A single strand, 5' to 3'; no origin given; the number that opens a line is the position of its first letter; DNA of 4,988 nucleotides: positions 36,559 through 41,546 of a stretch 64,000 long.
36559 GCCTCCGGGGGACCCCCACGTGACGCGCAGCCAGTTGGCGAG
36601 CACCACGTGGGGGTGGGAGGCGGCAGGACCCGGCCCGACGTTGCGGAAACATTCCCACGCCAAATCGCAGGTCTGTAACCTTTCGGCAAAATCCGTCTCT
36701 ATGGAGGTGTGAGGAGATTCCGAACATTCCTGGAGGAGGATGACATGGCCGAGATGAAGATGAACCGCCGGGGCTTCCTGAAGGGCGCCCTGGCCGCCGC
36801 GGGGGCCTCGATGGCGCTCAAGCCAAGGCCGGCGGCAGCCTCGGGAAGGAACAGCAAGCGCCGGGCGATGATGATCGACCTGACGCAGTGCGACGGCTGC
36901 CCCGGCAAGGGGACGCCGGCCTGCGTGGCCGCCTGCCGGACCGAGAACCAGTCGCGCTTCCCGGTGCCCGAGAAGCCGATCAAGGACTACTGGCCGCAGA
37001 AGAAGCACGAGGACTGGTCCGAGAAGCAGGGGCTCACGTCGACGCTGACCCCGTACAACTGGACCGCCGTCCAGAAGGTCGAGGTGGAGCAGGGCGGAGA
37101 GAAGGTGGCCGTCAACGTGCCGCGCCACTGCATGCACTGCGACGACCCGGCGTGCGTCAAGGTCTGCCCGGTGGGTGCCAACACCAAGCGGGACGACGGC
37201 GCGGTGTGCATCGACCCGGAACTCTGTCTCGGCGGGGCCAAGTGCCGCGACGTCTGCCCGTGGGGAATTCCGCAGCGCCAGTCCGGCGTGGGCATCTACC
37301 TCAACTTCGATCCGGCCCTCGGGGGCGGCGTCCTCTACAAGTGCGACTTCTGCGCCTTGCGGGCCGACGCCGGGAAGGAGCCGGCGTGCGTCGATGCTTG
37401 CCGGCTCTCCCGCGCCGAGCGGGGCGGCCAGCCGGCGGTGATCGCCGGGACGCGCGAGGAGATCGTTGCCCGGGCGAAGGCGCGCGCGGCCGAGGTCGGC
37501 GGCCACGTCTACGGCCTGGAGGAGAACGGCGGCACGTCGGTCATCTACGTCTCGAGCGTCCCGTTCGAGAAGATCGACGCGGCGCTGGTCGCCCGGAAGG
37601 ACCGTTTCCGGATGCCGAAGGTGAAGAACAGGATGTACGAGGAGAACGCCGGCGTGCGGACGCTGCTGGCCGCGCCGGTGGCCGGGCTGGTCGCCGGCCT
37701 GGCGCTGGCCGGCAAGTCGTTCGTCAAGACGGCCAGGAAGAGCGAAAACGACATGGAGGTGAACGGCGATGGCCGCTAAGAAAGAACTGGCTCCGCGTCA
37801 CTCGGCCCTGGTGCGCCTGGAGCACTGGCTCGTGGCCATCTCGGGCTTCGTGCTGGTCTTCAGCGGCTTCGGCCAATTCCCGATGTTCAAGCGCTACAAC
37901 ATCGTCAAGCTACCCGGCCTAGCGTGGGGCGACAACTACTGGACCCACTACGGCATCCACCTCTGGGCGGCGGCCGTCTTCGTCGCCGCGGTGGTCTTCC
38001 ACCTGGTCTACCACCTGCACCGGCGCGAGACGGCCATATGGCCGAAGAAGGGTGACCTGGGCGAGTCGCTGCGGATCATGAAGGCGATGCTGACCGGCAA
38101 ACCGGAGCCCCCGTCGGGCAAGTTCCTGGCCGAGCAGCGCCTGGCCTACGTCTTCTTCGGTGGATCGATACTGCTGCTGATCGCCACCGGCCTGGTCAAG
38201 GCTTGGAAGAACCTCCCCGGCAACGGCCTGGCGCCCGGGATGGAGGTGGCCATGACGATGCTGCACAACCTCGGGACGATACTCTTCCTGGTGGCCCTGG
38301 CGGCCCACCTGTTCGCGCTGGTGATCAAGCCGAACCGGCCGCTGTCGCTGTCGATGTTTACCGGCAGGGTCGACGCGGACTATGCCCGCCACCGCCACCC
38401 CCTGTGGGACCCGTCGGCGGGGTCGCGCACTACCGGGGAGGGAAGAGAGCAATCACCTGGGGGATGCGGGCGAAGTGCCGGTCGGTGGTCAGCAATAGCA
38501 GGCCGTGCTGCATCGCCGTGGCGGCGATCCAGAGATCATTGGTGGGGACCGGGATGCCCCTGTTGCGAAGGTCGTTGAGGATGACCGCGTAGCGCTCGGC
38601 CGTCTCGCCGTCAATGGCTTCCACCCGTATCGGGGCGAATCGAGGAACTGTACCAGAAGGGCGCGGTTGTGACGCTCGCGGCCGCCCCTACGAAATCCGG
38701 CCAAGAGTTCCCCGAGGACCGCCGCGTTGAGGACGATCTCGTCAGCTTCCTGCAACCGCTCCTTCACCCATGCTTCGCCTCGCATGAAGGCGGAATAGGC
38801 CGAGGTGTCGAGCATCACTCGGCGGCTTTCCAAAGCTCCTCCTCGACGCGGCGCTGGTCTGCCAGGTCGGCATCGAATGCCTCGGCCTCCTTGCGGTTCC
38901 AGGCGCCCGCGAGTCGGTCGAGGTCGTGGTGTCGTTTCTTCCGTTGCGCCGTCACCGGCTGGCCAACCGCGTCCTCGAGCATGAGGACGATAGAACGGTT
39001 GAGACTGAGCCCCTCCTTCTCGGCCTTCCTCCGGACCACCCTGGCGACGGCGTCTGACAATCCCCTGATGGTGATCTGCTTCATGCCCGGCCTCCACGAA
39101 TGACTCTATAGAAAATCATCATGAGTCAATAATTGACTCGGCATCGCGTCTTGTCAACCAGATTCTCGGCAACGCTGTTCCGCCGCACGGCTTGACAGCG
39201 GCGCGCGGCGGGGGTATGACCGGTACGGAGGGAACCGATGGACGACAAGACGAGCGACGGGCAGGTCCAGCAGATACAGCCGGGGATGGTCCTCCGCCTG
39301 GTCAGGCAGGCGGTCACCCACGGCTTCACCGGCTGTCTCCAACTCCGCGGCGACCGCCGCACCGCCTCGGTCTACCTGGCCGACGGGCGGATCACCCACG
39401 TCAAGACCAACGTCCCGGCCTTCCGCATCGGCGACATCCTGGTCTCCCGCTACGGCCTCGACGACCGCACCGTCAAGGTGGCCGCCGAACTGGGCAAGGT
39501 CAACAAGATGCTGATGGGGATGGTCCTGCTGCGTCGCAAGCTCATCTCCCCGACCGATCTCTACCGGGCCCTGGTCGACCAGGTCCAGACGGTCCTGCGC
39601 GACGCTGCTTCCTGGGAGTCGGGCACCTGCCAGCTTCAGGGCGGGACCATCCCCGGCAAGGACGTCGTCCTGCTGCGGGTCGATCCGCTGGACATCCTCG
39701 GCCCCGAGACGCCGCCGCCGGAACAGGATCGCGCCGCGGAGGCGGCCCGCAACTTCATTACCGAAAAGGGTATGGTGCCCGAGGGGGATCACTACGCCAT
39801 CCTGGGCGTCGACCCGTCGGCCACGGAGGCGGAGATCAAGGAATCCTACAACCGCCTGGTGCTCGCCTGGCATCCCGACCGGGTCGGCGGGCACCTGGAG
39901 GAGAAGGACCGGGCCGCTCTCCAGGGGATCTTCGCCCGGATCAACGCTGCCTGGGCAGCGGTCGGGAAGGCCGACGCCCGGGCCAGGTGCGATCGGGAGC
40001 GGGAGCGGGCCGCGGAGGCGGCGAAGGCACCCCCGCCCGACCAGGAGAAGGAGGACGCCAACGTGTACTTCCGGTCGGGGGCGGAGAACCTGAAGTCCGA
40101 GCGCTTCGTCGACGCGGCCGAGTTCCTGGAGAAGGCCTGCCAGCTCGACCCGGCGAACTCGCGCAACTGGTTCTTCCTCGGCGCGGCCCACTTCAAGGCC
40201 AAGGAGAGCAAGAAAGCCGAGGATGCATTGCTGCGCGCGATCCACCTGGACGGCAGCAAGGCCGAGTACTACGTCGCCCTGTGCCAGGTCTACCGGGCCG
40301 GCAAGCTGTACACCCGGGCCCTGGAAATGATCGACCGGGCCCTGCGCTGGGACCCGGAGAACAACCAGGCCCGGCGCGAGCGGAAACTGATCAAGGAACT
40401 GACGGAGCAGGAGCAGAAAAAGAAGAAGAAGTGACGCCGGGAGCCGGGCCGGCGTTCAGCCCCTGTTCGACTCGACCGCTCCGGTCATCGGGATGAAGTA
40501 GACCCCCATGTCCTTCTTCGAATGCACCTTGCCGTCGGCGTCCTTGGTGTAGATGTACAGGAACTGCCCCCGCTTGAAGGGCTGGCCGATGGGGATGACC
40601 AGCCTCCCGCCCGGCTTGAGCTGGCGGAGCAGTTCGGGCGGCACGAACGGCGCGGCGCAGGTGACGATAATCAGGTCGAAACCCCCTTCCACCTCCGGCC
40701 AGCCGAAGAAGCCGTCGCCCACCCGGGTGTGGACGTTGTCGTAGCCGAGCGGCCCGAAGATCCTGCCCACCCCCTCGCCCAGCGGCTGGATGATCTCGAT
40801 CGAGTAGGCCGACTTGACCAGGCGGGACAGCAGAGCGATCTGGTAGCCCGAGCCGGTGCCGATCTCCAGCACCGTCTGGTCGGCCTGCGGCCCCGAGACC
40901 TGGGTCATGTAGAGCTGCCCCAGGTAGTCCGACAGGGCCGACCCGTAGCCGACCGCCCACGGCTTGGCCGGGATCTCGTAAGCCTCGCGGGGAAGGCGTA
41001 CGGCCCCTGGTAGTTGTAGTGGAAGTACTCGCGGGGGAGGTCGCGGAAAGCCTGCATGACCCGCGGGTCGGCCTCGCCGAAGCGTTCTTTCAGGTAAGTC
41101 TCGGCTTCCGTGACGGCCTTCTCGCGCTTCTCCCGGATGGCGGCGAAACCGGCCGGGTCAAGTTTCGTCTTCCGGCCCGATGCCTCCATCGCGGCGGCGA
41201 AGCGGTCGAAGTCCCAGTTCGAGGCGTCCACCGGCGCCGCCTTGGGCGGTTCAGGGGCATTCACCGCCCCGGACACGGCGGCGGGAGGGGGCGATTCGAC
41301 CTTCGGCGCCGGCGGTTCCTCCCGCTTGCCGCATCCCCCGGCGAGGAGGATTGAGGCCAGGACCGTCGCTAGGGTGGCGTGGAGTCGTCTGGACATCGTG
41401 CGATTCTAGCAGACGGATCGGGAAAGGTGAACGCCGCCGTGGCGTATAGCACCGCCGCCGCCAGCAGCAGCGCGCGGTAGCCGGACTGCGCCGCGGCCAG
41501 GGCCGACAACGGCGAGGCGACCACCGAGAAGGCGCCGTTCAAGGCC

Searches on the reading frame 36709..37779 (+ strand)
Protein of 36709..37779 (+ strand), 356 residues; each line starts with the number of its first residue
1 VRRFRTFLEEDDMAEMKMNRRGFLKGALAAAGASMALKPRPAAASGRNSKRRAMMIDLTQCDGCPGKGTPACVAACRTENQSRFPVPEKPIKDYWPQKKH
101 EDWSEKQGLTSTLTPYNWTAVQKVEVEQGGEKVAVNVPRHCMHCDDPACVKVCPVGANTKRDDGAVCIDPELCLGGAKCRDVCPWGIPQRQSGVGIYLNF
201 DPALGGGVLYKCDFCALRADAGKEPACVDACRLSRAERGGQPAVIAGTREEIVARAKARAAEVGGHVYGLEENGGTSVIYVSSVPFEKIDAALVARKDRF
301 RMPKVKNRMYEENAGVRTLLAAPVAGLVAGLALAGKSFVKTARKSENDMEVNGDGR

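Call 97: search_protein_families(library=pfam, proteins=[window:36709-37779:+], max_evalue=0.001)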
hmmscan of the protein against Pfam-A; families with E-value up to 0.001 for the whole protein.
window:36709-37779:+ (356 aa): 4 families
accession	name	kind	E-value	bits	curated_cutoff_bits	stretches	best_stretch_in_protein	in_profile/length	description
PF13247.11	Fer4_11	-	1.8e-16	60.6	26.2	1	137-232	6-91/100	4Fe-4S dicluster domain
PF12838.12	Fer4_7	-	2.5e-16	60.3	27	1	60-157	1-52/52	4Fe-4S dicluster domain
PF13237.11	Fer4_10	-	1.3e-07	31.9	25.5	1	166-231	2-52/53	4Fe-4S dicluster domain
PF10518.14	TAT_signal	-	0.00069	19.9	22.7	1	17-34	1-18/21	TAT (twin-arginine translocation) pathway signal sequence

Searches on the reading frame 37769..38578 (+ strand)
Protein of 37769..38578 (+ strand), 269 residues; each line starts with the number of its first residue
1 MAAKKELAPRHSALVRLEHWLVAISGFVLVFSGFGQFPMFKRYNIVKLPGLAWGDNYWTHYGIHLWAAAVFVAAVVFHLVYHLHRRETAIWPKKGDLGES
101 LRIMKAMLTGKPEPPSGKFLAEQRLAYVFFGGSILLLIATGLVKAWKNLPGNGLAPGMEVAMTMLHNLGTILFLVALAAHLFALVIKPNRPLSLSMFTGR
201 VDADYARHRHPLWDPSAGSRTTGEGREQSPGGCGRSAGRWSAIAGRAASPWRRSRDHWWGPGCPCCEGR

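Call 50: search_protein_families(library=pfam, proteins=[L083:4370-6790:-], max_evalue=0.001)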
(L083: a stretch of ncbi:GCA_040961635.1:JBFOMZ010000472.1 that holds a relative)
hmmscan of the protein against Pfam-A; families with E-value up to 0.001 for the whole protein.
L083:4370-6790:- (806 aa): 0 families

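Call 72: search_protein_families(library=ncbifam, proteins=[L083:4370-6790:-], max_evalue=1)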
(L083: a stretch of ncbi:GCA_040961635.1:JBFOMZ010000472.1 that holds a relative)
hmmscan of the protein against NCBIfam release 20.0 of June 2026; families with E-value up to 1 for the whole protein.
L083:4370-6790:- (806 aa): 1 family
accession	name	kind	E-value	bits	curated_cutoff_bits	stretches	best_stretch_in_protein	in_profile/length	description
NF011530.0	PRK14968.1-4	equivalog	0.015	14.6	243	1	305-385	35-113/202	putative methyltransferase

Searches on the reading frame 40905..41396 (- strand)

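Call 50: search_protein_families(library=pfam, proteins=[L083:4370-6790:-], max_evalue=0.001)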
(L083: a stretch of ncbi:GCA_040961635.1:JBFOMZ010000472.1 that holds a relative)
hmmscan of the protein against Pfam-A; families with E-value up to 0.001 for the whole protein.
L083:4370-6790:- (806 aa): 0 families

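Call 72: search_protein_families(library=ncbifam, proteins=[L083:4370-6790:-], max_evalue=1)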
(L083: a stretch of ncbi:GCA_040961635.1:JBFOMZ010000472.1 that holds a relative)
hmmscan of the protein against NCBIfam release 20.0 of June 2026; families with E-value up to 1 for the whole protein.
L083:4370-6790:- (806 aa): 1 family
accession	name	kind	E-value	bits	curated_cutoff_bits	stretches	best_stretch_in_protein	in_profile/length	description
NF011530.0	PRK14968.1-4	equivalog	0.015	14.6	243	1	305-385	35-113/202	putative methyltransferase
